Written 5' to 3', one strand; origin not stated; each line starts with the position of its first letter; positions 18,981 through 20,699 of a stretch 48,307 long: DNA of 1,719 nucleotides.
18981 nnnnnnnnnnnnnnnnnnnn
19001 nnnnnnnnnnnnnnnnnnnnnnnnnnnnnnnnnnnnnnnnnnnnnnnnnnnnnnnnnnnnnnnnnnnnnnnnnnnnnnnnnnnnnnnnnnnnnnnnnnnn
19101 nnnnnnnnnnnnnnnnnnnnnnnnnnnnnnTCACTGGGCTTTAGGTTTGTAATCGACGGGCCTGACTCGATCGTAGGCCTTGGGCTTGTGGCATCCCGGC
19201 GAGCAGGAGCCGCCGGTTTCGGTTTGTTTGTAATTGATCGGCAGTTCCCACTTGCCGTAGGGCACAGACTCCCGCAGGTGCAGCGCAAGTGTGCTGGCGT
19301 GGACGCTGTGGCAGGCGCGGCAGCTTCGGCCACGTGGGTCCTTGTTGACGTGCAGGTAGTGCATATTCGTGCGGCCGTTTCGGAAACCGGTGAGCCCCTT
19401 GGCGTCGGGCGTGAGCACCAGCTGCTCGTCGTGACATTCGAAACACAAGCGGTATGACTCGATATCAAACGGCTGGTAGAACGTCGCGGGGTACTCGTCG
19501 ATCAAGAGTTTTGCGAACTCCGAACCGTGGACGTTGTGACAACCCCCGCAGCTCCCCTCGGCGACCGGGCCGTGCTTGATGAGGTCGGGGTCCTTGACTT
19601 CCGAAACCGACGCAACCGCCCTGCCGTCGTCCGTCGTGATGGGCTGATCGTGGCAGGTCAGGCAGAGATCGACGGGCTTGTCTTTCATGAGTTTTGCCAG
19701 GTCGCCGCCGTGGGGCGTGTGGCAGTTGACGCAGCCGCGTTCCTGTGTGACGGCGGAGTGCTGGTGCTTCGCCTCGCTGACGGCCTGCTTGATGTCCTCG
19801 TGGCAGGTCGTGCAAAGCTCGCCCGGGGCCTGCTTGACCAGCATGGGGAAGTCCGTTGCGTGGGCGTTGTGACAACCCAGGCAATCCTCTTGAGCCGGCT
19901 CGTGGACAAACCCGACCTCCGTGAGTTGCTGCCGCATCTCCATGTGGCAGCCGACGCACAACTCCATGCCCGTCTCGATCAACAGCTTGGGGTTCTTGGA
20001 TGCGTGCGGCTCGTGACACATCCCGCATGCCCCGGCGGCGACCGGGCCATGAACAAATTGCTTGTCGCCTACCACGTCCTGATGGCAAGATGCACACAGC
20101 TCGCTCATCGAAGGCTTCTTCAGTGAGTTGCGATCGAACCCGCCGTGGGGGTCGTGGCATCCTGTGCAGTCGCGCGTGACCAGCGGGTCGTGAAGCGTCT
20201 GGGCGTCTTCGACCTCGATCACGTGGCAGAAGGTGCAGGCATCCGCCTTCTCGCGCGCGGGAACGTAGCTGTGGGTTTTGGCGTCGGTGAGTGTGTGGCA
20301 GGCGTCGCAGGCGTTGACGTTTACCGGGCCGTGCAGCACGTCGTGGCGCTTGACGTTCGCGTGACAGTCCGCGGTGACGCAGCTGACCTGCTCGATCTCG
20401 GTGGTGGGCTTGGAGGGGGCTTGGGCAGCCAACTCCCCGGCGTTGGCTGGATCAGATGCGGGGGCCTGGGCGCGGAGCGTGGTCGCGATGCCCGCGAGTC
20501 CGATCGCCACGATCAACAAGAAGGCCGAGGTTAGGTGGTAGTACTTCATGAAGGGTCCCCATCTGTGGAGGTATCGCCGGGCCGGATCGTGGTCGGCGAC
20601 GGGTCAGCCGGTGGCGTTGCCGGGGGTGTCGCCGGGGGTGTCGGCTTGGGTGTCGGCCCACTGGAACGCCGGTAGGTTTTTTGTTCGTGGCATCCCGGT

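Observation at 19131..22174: Three paralogous 15-haem cytochromes with conserved non-canonical first (CX4CH) and last (CX3CH) motifs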

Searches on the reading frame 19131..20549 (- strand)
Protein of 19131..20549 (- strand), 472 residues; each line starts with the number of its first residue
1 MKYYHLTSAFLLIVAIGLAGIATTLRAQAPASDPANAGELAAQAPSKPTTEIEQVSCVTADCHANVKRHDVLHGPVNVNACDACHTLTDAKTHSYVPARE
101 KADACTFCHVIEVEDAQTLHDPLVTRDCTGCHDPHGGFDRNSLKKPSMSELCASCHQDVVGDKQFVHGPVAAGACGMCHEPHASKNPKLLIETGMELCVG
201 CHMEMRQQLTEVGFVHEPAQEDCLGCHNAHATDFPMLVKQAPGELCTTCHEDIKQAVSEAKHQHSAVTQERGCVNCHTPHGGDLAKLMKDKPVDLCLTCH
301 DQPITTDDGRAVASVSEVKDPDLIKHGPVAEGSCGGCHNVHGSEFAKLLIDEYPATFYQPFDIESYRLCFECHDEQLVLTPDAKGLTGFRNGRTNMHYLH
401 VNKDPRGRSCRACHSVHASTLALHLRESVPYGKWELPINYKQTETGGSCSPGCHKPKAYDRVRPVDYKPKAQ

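Call 5: search_protein_families(library=pfam, proteins=[window:19131-20549:-], max_evalue=0.01)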
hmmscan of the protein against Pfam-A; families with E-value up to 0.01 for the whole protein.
window:19131-20549:- (472 aa): 4 families
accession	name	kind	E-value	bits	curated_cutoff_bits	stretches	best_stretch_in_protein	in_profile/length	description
PF09699.15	Paired_CXXCH_1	-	4.3e-63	209.2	20.6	6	167-206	1-40/41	Doubled CXXCH motif (Paired_CXXCH_1)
PF14522.11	Cytochrome_C7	-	6.6e-14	51.9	24.8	1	242-300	12-66/67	Cytochrome c7 and related cytochrome c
PF14537.11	Cytochrom_c3_2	-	8.8e-12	45.8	25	3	216-301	2-79/79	Cytochrome c3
PF22678.1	Cytochrom_c_NrfB-like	-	0.002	19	27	0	140-201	24-89/89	Cytochrome c-type protein NrfB-like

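Call 6: search_protein_families(library=ncbifam, proteins=[window:19131-20549:-], max_evalue=0.01)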
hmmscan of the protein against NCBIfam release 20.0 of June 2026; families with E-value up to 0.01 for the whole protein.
window:19131-20549:- (472 aa): 6 families
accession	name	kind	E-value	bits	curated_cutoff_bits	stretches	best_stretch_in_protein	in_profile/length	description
TIGR01905.1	paired_CXXCH_1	subfamily_domain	3e-57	190.2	25.2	6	167-206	1-40/41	doubled CXXCH domain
TIGR03508.1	decahem_SO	subfamily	1.6e-45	155.6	192.2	4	47-207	61-224/258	DmsE family decaheme c-type cytochrome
NF041028.1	decahem_GSU2203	exception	1.4e-41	142.8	325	3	98-251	97-253/317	GSU2203 family decaheme c-type cytochrome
NF045713.1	CxxCH_16_HmcA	equivalog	1.4e-07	30.5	400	2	150-417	112-358/541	sulfate respiration complex hexadecaheme cytochrome HmcA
TIGR03153.1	cytochr_NrfH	equivalog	0.00016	21.7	134.2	0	84-140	12-67/138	cytochrome c nitrite reductase small subunit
NF045722.1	c3_cytochr_TmcA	equivalog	0.0052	16.6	114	1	149-207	57-115/125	acidic tetraheme cytochrome c3 TmcA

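Call 11: find_homologous_proteins(query=window:19131-20549:-, max_evalue=1e-10)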
Query window:19131-20549:- (472 aa): 4391 proteins with E <= 1e-10 among 8000 candidates; the best 120 are listed.
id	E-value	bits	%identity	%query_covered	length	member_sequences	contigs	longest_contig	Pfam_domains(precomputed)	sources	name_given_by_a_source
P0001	1.8e-297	1005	90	100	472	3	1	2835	PF09699.16,PF14537.12,PF14522.12,PF22113.2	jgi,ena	-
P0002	1.5e-253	860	76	99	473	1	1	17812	PF09699.16,PF14537.12,PF14522.12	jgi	jgi:predicted CXXCH cytochrome family protein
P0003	5.0e-243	825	78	89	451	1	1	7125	PF09699.16,PF14537.12,PF14522.12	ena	-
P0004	5.6e-243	825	79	91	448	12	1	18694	PF09699.16,PF14537.12,PF14522.12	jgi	-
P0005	4.3e-242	822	77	90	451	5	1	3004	PF09699.16,PF14537.12,PF14522.12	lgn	-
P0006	6.8e-242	822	73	99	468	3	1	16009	PF09699.16,PF14537.12,PF14522.12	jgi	jgi:predicted CXXCH cytochrome family protein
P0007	2.6e-233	793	76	89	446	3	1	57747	PF09699.16,PF14537.12,PF22678.2,PF14522.12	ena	-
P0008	1.7e-226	771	73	90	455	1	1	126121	PF09699.16,PF14537.12,PF14522.12,PF22113.2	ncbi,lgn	-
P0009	1.4e-219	748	72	90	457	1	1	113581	PF09699.16,PF14537.12,PF14522.12,PF22113.2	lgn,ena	-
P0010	4.5e-186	638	58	96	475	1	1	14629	PF09699.16,PF14537.12,PF14522.12,PF22113.2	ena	-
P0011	1.3e-185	636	61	91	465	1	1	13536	PF09699.16,PF14537.12,PF14522.12,PF22113.2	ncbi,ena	-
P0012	3.9e-184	631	59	93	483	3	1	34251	PF09699.16,PF14537.12,PF14522.12,PF22113.2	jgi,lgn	jgi:predicted CXXCH cytochrome family protein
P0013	4.7e-182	624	61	90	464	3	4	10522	PF09699.16,PF14537.12,PF22678.2,PF14522.12,PF22113.2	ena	-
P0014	3.3e-181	622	55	97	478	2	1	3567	PF09699.16,PF14537.12,PF14522.12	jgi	jgi:predicted CXXCH cytochrome family protein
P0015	3.8e-181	621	57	98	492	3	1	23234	PF09699.16,PF14537.12,PF14522.12,PF22113.2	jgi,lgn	-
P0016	2.5e-179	615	59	90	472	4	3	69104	PF09699.16,PF14537.12,PF14522.12,PF22113.2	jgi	jgi:predicted CXXCH cytochrome family protein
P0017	3.1e-179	615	54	96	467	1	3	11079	PF09699.16,PF14537.12,PF14522.12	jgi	jgi:predicted CXXCH cytochrome family protein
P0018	6.1e-178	611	57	97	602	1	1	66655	PF09699.16,PF14537.12,PF14522.12,PF22113.2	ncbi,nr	ncbi:MAG: hypothetical protein GC164_08010 [Phycisphaera sp.]|nr:hypothetical protein [Phycisphaera 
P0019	8.5e-178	610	58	96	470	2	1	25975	PF09699.16,PF14537.12,PF02085.22,PF14522.12,PF22113.2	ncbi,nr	ncbi:MAG: cytochrome C [Phycisphaeraceae bacterium]|nr:cytochrome C [Phycisphaeraceae bacterium]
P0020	5.5e-176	604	55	94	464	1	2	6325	PF09699.16,PF14537.12,PF14522.12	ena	-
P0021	5.9e-175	601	57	88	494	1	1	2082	PF09699.16,PF14537.12,PF14522.12,PF22113.2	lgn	-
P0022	7.7e-175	601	59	88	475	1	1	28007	PF09699.16,PF14537.12,PF14522.12,PF22113.2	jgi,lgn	-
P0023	2.3e-173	596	55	99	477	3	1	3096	PF09699.16,PF14537.12,PF22678.2,PF14522.12,PF22113.2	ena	-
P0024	2.8e-173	595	54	95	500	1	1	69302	PF09699.16,PF14537.12,PF22678.2,PF02085.22,PF14522.12,PF22113.2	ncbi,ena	-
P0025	5.0e-173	595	56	97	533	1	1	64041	PF09699.16,PF14537.12,PF22678.2,PF02085.22,PF14522.12,PF22113.2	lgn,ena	-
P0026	1.5e-172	593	55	91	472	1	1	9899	PF09699.16,PF14537.12,PF02085.22,PF14522.12,PF22113.2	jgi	jgi:predicted CXXCH cytochrome family protein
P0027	1.6e-172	593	55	98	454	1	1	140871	PF09699.16,PF14537.12,PF14522.12,PF22113.2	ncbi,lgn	-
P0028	2.6e-172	592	56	91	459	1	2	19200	PF09699.16,PF14537.12,PF02085.22,PF14522.12,PF22113.2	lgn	-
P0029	3.5e-172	592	57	93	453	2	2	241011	PF09699.16,PF14537.12,PF14522.12,PF22113.2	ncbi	ncbi:MAG: cytochrome c3 family protein [Phycisphaeraceae bacterium]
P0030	3.7e-172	592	57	91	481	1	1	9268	PF09699.16,PF14537.12,PF14522.12,PF22113.2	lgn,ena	-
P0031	6.9e-172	591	54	97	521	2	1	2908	PF09699.16,PF14537.12,PF14522.12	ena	-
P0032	1.1e-171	590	54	94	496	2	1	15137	PF09699.16,PF14537.12,PF22678.2,PF02085.22,PF14522.12,PF22113.2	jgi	jgi:predicted CXXCH cytochrome family protein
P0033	1.4e-171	590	57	90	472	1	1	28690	PF09699.16,PF14537.12,PF02085.22,PF14522.12,PF22113.2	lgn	-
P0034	4.1e-171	588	57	89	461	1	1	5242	PF09699.16,PF14537.12,PF22678.2,PF14522.12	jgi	jgi:predicted CXXCH cytochrome family protein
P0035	1.5e-170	586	52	99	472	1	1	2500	PF09699.16,PF14537.12,PF02085.22,PF14522.12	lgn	-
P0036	2.5e-170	586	54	97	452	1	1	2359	PF09699.16,PF14537.12,PF02085.22,PF14522.12,PF22113.2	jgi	jgi:predicted CXXCH cytochrome family protein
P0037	2.9e-170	585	56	94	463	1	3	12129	PF09699.16,PF14537.12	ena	-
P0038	3.7e-170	585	57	89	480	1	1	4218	PF09699.16,PF14537.12,PF14522.12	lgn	-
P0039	3.7e-170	585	57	89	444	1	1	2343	PF09699.16,PF14537.12,PF22678.2,PF14522.12,PF22113.2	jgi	jgi:predicted CXXCH cytochrome family protein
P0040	7.6e-170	584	56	90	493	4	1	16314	PF09699.16,PF14537.12,PF14522.12,PF22113.2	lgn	-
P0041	9.8e-170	584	53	97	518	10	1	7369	PF09699.16,PF14537.12,PF02085.22,PF14522.12,PF22113.2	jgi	jgi:predicted CXXCH cytochrome family protein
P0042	1.3e-169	583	58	91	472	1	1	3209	PF09699.16,PF14537.12,PF14522.12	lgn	-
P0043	2.3e-169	582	55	89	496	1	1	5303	PF09699.16,PF14537.12,PF14522.12,PF22113.2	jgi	-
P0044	3.5e-169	582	58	90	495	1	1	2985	PF09699.16,PF14537.12,PF22678.2,PF02085.22,PF14522.12,PF22113.2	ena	-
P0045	4.5e-169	582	55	92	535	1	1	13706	PF09699.16,PF14537.12,PF14522.12,PF22113.2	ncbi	-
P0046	8.5e-169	581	57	89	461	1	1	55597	PF09699.16,PF14537.12,PF14522.12,PF22113.2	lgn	-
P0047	1.1e-168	580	57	88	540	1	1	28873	PF09699.16,PF14537.12,PF14522.12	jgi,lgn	-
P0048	1.6e-168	580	54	98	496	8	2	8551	PF09699.16,PF14537.12,PF14522.12,PF22113.2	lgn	-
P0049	2.4e-168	579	53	98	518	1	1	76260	PF09699.16,PF14537.12,PF14522.12,PF22113.2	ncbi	-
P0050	3.1e-168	579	52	97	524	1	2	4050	PF09699.16,PF14537.12,PF22678.2,PF14522.12,PF22113.2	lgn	-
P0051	4.8e-168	578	52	98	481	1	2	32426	PF09699.16,PF14537.12,PF14522.12,PF22113.2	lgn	-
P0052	9.5e-168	577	54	97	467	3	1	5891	PF09699.16,PF14537.12,PF02085.22,PF14522.12,PF22113.2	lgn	-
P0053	1.0e-167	577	55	91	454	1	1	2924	PF09699.16,PF14537.12,PF14522.12,PF22113.2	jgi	jgi:predicted CXXCH cytochrome family protein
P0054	1.1e-167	577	53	99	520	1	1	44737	PF09699.16,PF14537.12,PF14522.12,PF22113.2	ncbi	-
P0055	1.1e-167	577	51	99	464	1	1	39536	PF09699.16,PF14537.12,PF02085.22,PF14522.12,PF22113.2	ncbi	-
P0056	1.1e-167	577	53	98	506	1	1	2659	PF09699.16,PF14537.12,PF02085.22,PF14522.12,PF22113.2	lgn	-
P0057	1.1e-167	577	56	90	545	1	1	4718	PF09699.16,PF14537.12,PF14522.12,PF22113.2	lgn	-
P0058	1.5e-167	576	54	87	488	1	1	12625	PF09699.16,PF14537.12,PF14522.12,PF22113.2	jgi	jgi:predicted CXXCH cytochrome family protein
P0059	3.0e-167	575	54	91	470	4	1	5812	PF09699.16,PF14537.12,PF02085.22,PF14522.12,PF22113.2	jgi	jgi:predicted CXXCH cytochrome family protein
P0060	4.6e-167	575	55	91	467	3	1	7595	PF09699.16,PF14537.12,PF02085.22,PF14522.12,PF22113.2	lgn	-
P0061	5.0e-167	575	55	95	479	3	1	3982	PF09699.16,PF14537.12,PF14522.12,PF22113.2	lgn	-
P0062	7.1e-167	574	55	91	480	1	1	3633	PF09699.16,PF14537.12,PF02085.22,PF14522.12,PF22113.2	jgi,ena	-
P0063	1.4e-166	573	54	96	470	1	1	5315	PF09699.16,PF14537.12,PF14522.12,PF22113.2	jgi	jgi:predicted CXXCH cytochrome family protein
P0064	2.7e-166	572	54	90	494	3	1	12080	PF09699.16,PF14537.12,PF14522.12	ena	-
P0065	3.1e-166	572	52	93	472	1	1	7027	PF09699.16,PF14537.12,PF22678.2,PF14522.12,PF22113.2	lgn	-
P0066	3.2e-166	572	54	89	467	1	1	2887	PF09699.16,PF14537.12,PF14522.12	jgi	jgi:predicted CXXCH cytochrome family protein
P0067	3.3e-166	572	57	88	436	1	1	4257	PF09699.16,PF14537.12,PF02085.22,PF14522.12,PF22113.2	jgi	jgi:predicted CXXCH cytochrome family protein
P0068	4.4e-166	572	56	90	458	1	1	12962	PF09699.16,PF14537.12,PF22678.2,PF14522.12,PF22113.2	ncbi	-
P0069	4.9e-166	571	54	92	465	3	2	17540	PF09699.16,PF14537.12,PF22678.2,PF14522.12,PF22113.2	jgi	-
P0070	6.0e-166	571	57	88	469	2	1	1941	PF09699.16,PF14537.12,PF22678.2,PF02085.22,PF14522.12,PF22113.2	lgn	-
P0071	6.9e-166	571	55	89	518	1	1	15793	PF09699.16,PF14537.12,PF14522.12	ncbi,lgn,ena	-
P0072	8.0e-166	571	55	89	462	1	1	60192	PF09699.16,PF14537.12,PF02085.22,PF14522.12,PF22113.2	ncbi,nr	ncbi:MAG TPA: cytochrome c3 family protein [Tepidisphaeraceae bacterium]|nr:cytochrome c3 family pro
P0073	8.1e-166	571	51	98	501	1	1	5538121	PF09699.16,PF14537.12,PF02085.22,PF14522.12,PF22113.2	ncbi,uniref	ncbi:cytochrome c3 family protein [Fontivita pretiosa]|uniref:cytochrome c3 family protein n=1 Tax=F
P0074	1.2e-165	570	51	99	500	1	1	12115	PF09699.16,PF14537.12,PF14522.12,PF22113.2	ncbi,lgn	-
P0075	4.2e-165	568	52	97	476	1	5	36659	PF09699.16,PF14537.12,PF14522.12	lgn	-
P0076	8.2e-165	567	55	92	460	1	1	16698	PF09699.16,PF14537.12,PF14522.12,PF22113.2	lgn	-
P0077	9.1e-165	567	55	92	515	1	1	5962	PF09699.16,PF14537.12,PF14522.12,PF22113.2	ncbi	-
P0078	1.8e-164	566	52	98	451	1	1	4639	PF09699.16,PF14537.12,PF14522.12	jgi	jgi:predicted CXXCH cytochrome family protein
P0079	3.1e-164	566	53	96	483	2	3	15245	PF09699.16,PF14537.12,PF14522.12,PF22113.2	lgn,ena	-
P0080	5.9e-164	565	55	90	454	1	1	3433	PF09699.16,PF14537.12,PF14522.12,PF22113.2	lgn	-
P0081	6.6e-164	564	56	89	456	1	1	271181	PF09699.16,PF14537.12,PF14522.12,PF22113.2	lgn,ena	-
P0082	7.5e-164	564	54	92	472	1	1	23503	PF09699.16,PF14537.12,PF02085.22,PF14522.12,PF22113.2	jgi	jgi:predicted CXXCH cytochrome family protein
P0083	1.8e-163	563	50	98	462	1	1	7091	PF09699.16,PF14537.12,PF22678.2,PF02085.22,PF14522.12,PF22113.2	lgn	-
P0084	1.8e-163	563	54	89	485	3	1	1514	PF09699.16,PF14537.12,PF02085.22,PF14522.12,PF22113.2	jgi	jgi:predicted CXXCH cytochrome family protein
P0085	2.3e-163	563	53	92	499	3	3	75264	PF09699.16,PF14537.12,PF22678.2,PF14522.12,PF22113.2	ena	-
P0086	2.4e-163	563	53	95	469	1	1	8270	PF09699.16,PF14537.12,PF14522.12,PF22113.2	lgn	-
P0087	3.3e-163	562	53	98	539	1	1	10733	PF09699.16,PF14537.12,PF02085.22,PF14522.12,PF22113.2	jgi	jgi:predicted CXXCH cytochrome family protein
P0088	4.2e-163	562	54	96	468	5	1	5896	PF09699.16,PF14537.12,PF14522.12,PF22113.2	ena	-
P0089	5.4e-163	561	87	57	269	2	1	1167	PF09699.16,PF14537.12,PF14522.12,PF22113.2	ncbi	-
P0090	5.6e-163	561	50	99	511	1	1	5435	PF09699.16,PF14537.12,PF14522.12,PF22113.2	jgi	jgi:predicted CXXCH cytochrome family protein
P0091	6.8e-163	561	54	88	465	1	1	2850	PF09699.16,PF14537.12,PF14522.12,PF22113.2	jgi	jgi:predicted CXXCH cytochrome family protein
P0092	1.8e-162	560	52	96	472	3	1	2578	PF09699.16,PF14537.12,PF02085.22,PF14522.12,PF22113.2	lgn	-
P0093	1.8e-162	560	53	98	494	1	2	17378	PF09699.16,PF14537.12,PF14522.12,PF22113.2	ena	-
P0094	4.0e-162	559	54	89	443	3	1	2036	PF09699.16,PF14537.12,PF14522.12,PF22113.2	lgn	-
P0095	4.0e-162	559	56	87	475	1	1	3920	PF09699.16,PF14537.12,PF14522.12,PF22113.2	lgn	-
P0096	4.5e-162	558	52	96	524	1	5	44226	PF09699.16,PF14537.12,PF02085.22,PF14522.12,PF22113.2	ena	-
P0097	4.7e-162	558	55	90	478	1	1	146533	PF09699.16,PF14537.12,PF14522.12,PF22113.2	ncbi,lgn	-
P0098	6.9e-162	558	52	98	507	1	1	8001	PF09699.16,PF14537.12,PF02085.22,PF14522.12,PF22113.2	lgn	-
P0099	7.7e-162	558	55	88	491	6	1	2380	PF09699.16,PF14537.12,PF02085.22,PF14522.12,PF22113.2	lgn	-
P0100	8.9e-162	557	52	90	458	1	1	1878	PF09699.16,PF14537.12,PF02085.22,PF14522.12,PF22113.2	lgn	-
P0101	1.3e-161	557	54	90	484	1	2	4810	PF09699.16,PF14537.12,PF22678.2,PF02085.22,PF14522.12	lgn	-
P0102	1.5e-161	557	55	87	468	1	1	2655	PF09699.16,PF14537.12,PF14522.12,PF22113.2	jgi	jgi:predicted CXXCH cytochrome family protein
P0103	2.8e-161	556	54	92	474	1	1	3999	PF09699.16,PF14537.12,PF02085.22,PF14522.12,PF22113.2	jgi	jgi:predicted CXXCH cytochrome family protein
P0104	3.3e-161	556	54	90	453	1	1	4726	PF09699.16,PF14537.12,PF02085.22,PF14522.12,PF22113.2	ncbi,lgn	-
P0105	3.9e-161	555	53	96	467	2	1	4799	PF09699.16,PF14537.12,PF02085.22,PF14522.12,PF22113.2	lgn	-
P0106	4.3e-161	555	55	90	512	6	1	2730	PF09699.16,PF14537.12,PF02085.22,PF14522.12,PF22113.2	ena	-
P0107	4.9e-161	555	55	89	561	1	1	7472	PF09699.16,PF14537.12,PF02085.22,PF14522.12,PF22113.2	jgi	jgi:predicted CXXCH cytochrome family protein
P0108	5.3e-161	555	53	92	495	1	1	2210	PF09699.16,PF14537.12,PF22678.2,PF02085.22,PF14522.12,PF22113.2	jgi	jgi:predicted CXXCH cytochrome family protein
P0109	6.3e-161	555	52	97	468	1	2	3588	PF09699.16,PF14537.12,PF02085.22,PF14522.12,PF22113.2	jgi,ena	-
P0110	7.3e-161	554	55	90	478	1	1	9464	PF09699.16,PF14537.12,PF02085.22,PF14522.12,PF22113.2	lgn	-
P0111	8.1e-161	554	54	90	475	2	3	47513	PF09699.16,PF14537.12,PF02085.22,PF14522.12,PF22113.2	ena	-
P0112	9.9e-161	554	54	88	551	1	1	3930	PF09699.16,PF14537.12,PF14522.12,PF22113.2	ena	-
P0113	1.5e-160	553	53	95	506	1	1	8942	PF09699.16,PF14537.12,PF14522.12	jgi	-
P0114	2.3e-160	553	55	89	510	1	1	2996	PF09699.16,PF14537.12,PF14522.12,PF22113.2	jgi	jgi:predicted CXXCH cytochrome family protein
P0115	2.3e-160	553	51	99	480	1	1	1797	PF09699.16,PF14537.12,PF14522.12,PF22113.2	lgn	-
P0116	2.3e-160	553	50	99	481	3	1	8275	PF09699.16,PF14537.12,PF22678.2,PF02085.22,PF14522.12,PF22113.2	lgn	-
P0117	5.1e-160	552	53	90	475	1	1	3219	PF09699.16,PF14537.12,PF02085.22,PF14522.12,PF22113.2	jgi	jgi:predicted CXXCH cytochrome family protein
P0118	5.2e-160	552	54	91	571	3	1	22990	PF09699.16,PF14537.12,PF14522.12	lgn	-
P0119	6.9e-160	551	54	92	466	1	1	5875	PF09699.16,PF14537.12,PF02085.22,PF14522.12,PF22113.2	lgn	-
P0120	1.3e-159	550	52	96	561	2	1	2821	PF09699.16,PF14537.12,PF02085.22,PF14522.12,PF22113.2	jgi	-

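Call 12: search_solved_structures(query=window:19131-20549:-, max_evalue=0.001, show_alignments=2)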
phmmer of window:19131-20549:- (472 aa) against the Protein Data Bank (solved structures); distinct sequences matched with E-value up to 0.001: 1.
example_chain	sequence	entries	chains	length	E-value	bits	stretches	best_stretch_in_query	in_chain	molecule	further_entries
6r2q_A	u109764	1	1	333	6.2e-20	74.7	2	126-204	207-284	Cystathionine beta-synthase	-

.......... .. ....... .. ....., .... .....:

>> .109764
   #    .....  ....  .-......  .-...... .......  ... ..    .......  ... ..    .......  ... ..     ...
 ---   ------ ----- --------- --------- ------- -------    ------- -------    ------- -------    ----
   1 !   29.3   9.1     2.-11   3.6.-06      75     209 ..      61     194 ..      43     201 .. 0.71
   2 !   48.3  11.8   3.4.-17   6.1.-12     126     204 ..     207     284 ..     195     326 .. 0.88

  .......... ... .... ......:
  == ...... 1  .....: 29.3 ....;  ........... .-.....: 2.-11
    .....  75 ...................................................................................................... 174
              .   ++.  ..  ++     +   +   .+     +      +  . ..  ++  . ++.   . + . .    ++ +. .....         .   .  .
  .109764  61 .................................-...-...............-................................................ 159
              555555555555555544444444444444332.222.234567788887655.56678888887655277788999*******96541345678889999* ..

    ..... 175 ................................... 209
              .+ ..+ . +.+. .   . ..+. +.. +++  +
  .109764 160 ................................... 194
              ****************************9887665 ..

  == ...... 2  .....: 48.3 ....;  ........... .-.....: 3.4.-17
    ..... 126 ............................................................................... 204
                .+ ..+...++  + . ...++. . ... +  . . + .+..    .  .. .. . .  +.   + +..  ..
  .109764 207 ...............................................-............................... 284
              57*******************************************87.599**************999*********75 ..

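Call 14: find_encoding_contigs(protein=window:19131-20549:-, flank=3000, max_places=4)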
Protein window:19131-20549:- (472 aa): no gene with exactly this product is on record in the collection.
